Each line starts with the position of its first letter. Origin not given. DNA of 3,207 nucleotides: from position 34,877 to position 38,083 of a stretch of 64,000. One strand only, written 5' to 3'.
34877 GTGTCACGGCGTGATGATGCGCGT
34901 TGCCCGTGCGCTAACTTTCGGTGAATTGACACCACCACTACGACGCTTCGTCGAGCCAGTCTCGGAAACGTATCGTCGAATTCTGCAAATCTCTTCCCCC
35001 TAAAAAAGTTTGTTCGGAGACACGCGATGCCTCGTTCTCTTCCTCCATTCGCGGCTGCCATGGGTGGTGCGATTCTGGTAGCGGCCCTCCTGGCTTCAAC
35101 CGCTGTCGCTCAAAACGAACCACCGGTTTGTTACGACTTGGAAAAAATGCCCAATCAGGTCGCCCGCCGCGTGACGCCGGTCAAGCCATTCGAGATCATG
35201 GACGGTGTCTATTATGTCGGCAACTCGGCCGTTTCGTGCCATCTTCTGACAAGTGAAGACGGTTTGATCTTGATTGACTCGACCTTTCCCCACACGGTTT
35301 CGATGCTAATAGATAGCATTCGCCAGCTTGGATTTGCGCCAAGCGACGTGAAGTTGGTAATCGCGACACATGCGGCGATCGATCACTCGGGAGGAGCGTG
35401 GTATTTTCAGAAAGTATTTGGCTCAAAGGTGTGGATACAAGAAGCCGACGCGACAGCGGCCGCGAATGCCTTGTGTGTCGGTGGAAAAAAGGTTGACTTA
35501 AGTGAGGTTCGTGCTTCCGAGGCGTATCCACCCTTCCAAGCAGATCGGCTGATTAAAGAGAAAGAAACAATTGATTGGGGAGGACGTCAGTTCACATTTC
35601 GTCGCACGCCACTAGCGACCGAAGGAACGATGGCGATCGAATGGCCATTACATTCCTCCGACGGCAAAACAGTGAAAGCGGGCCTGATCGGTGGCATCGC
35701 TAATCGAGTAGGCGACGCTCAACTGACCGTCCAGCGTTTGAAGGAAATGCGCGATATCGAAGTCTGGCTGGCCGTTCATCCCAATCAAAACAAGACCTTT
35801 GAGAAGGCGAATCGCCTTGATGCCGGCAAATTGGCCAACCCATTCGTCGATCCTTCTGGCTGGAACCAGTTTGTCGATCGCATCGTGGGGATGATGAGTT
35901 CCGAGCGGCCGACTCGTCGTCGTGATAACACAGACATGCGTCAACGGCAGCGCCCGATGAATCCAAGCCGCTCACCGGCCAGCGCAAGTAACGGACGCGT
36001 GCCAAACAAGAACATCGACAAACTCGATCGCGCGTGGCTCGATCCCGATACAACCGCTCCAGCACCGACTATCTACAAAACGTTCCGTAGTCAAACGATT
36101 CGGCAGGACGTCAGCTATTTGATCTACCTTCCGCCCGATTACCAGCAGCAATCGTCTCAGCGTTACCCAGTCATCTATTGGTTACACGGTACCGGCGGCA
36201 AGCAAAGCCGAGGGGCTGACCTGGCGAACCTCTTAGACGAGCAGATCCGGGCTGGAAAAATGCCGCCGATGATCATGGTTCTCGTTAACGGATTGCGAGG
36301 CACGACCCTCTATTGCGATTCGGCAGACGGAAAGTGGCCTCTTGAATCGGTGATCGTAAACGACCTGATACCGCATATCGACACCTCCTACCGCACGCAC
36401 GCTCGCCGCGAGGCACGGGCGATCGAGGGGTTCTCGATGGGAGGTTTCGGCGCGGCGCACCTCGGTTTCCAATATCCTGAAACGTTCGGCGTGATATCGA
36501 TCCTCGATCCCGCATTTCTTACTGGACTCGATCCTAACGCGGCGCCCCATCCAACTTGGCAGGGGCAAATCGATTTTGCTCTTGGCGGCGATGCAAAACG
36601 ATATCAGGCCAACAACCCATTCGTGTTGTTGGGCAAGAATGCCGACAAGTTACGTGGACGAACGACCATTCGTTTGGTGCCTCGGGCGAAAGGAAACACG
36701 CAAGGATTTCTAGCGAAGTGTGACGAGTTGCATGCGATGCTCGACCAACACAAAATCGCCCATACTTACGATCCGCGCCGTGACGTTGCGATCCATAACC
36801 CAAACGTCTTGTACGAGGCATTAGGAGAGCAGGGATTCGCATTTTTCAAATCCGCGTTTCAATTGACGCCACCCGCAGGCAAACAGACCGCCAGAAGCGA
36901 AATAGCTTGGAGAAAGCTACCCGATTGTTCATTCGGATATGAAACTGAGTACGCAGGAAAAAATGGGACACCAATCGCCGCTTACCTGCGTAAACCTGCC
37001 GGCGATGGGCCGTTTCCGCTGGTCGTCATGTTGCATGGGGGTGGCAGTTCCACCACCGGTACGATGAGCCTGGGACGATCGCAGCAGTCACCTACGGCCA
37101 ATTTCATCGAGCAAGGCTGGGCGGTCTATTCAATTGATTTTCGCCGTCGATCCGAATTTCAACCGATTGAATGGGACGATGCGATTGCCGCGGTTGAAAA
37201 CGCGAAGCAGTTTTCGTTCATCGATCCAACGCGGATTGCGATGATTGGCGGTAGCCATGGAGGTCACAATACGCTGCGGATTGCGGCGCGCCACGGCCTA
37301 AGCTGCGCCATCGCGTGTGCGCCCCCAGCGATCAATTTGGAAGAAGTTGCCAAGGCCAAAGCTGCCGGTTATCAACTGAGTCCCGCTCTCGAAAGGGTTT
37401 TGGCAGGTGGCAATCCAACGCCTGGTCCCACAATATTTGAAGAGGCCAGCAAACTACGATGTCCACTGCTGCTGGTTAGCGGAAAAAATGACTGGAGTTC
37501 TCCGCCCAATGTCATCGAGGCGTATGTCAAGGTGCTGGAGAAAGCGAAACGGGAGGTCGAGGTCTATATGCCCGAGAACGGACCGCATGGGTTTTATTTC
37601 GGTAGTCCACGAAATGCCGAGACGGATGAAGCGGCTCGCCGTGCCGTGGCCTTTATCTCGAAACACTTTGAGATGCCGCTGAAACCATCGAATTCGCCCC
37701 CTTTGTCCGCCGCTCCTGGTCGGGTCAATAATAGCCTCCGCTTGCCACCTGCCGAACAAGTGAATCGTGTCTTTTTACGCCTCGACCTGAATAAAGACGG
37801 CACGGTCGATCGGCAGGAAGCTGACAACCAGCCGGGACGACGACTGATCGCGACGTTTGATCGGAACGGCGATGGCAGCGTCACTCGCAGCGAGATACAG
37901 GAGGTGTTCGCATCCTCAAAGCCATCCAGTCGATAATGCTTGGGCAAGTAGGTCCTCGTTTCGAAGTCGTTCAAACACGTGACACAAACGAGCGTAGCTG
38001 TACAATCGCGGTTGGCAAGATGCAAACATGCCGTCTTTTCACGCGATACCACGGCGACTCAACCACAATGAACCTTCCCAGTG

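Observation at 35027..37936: TetR-linked secreted fusion of three different hydrolase folds plus an EF-hand pair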

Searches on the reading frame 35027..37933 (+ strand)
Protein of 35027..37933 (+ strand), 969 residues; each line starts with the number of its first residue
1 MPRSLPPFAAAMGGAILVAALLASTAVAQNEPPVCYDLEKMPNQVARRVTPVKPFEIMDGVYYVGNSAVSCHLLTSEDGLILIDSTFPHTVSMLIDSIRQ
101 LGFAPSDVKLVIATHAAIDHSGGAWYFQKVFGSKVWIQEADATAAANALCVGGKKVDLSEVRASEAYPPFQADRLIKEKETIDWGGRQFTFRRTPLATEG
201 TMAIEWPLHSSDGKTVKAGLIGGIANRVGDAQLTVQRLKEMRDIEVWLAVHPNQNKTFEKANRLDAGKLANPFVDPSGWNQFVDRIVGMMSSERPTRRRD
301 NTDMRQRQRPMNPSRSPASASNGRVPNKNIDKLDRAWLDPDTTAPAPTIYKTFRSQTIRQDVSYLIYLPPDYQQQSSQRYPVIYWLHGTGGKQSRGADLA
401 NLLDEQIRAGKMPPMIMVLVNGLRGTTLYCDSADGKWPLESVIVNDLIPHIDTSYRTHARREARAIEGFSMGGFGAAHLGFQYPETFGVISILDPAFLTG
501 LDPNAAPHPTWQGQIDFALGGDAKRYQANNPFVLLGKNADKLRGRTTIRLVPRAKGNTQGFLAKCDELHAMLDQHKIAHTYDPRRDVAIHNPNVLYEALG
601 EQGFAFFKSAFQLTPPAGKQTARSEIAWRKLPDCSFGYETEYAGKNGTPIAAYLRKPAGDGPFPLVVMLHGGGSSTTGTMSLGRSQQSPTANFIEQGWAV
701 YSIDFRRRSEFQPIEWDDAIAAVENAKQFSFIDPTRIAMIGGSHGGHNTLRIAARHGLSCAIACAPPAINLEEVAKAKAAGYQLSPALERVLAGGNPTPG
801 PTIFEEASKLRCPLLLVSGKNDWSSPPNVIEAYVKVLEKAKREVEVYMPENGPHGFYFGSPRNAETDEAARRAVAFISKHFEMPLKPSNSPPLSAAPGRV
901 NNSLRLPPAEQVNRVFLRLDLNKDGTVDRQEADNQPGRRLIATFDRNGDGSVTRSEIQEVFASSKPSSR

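Call 3: search_protein_families(library=pfam, proteins=[window:35027-37933:+], max_evalue=0.01)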
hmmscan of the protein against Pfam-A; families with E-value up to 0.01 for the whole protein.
window:35027-37933:+ (969 aa): 16 families
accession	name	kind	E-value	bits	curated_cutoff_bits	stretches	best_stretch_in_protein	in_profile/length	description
PF00756.26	Esterase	-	2.2e-20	73.9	22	1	355-544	1-183/251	Putative esterase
PF00753.33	Lactamase_B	-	6.5e-14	52.8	22.7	1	67-207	4-140/196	Metallo-beta-lactamase superfamily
PF00326.27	Peptidase_S9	-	5.6e-13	49.3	22.6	1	715-882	44-211/213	Prolyl oligopeptidase family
PF12146.15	Hydrolase_4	-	1.3e-11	44.7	27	1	433-498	48-112/239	Serine aminopeptidase, S33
PF20434.5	BD-FAE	-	1.5e-10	41.4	26.8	1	658-750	8-104/215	BD-FAE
PF12697.13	Abhydrolase_6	-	1.5e-07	32.8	26.3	1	666-786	1-103/217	Alpha/beta hydrolase family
PF13202.12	EF-hand_5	-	1.8e-07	30.7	25.9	0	943-960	7-24/25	EF hand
PF00036.39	EF-hand_1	-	2e-07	30.5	25.4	1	939-963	4-28/29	EF hand domain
PF05448.18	AXE1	-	1.2e-06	28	21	1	690-764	131-205/321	Acetyl xylan esterase (AXE1)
PF13405.12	EF-hand_6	-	1.3e-06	28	25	0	942-962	7-27/30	EF-hand domain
PF07859.19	Abhydrolase_3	-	7e-06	26.4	25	1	666-857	1-209/210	alpha/beta hydrolase fold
PF00561.26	Abhydrolase_1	-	9.6e-06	25.9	25.8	0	664-774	1-112/245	alpha/beta hydrolase fold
PF01738.24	DLH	-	0.00029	20.9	21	1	717-875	79-207/217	Dienelactone hydrolase family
PF13499.12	EF-hand_7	-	0.00032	21.4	30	0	940-961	45-66/67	EF-hand domain pair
PF02129.25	Peptidase_S15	-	0.0011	19.2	23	0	647-766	2-128/262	X-Pro dipeptidyl-peptidase (S15 family)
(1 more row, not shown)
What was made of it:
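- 36047..36865 (+): PF00756 / CE1-like serine esterase domain, residues 341-613. Ser470, His590 and a relocated acid, Asp494. Pfam E 2.2e-20 (call 3).
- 36902..37696 (+): S9/DLH/BD-FAE-like serine hydrolase domain without a beta-propeller, residues 626-890. Ser743, Asp822, His854. Pfam (call 3).
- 37748..37915 (+): EF-hand pair, residues 908-963. Ca loops at 920-931 and 945-956. Pfam EF-hand_1, 5 and 6 above cutoff (call 3).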

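Call 4: search_protein_families(library=ncbifam, proteins=[window:35027-37933:+], max_evalue=0.01)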
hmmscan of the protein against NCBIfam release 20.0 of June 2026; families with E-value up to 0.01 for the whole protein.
window:35027-37933:+ (969 aa): 57 families (the best 25 are shown)
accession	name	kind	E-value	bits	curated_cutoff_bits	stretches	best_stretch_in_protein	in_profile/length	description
NF033105.1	bla_subclass_B3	equivalog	4.7e-42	144.1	240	1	50-285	4-245/257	subclass B3 metallo-beta-lactamase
NF000405.1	HARLDQ_not_B3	exception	5.7e-27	94.9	350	1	49-285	20-257/267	HARLDQ motif MBL-fold protein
NF012140.0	blaBJP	exception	5.3e-25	87.8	600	1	18-282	10-272/294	BJP family subclass B3 metallo-beta-lactamase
NF000438.2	blaPOM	exception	3.7e-23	82.1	610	1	18-217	9-198/286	POM family subclass B3 metallo-beta-lactamase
NF000469.2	CAR_gen_B3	exception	1.1e-22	80.4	500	1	48-279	53-290/311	CAR family subclass B3 metallo-beta-lactamase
NF000427.2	blaCAU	exception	2.3e-22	79.5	500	1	49-285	6-247/262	CAU/MBL1b family subclass B3 metallo-beta-lactamase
NF041137.2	B3_blaSPR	exception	3.4e-22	79.2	550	1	48-210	41-197/296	SPR family subclass B3 metallo-beta-lactamase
NF040644.1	blaPAM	exception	3.9e-21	75.4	615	1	31-217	20-198/287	PAM family subclass B3 metallo-beta-lactamase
NF033106.1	blaL1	exception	1.8e-20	73.1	560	1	19-217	11-200/290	L1 family subclass B3 metallo-beta-lactamase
NF012229.1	bla_class_B_core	domain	1e-19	71.1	100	1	53-202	2-134/139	metallo-beta-lactamase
NF000459.2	blaSPG-1_fam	exception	1.9e-19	69.8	550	1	26-284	10-264/285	SPG-1 family subclass B3 metallo-beta-lactamase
NF033185.1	B3_Acin_new2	exception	2.2e-19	69.7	625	1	49-269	31-256/285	putative subclass B3 metallo-beta-lactamase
NF000216.2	blaFEZ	exception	5.3e-19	68.4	600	1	50-284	25-266/282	FEZ family subclass B3 metallo-beta-lactamase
NF033184.1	B3_Acin_new1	exception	1.3e-18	67.1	580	1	51-280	31-264/283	putative subclass B3 metallo-beta-lactamase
NF041944.1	Xylase_Ferestase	equivalog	1.1e-17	63.5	1200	1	352-493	472-620/694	bifunctional endo-1,4-beta-xylanase/feruloyl esterase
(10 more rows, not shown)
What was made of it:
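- On Subclass B3 metallo-beta-lactamase (NCBIfam NF033105): 144.1 bits (call 4).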
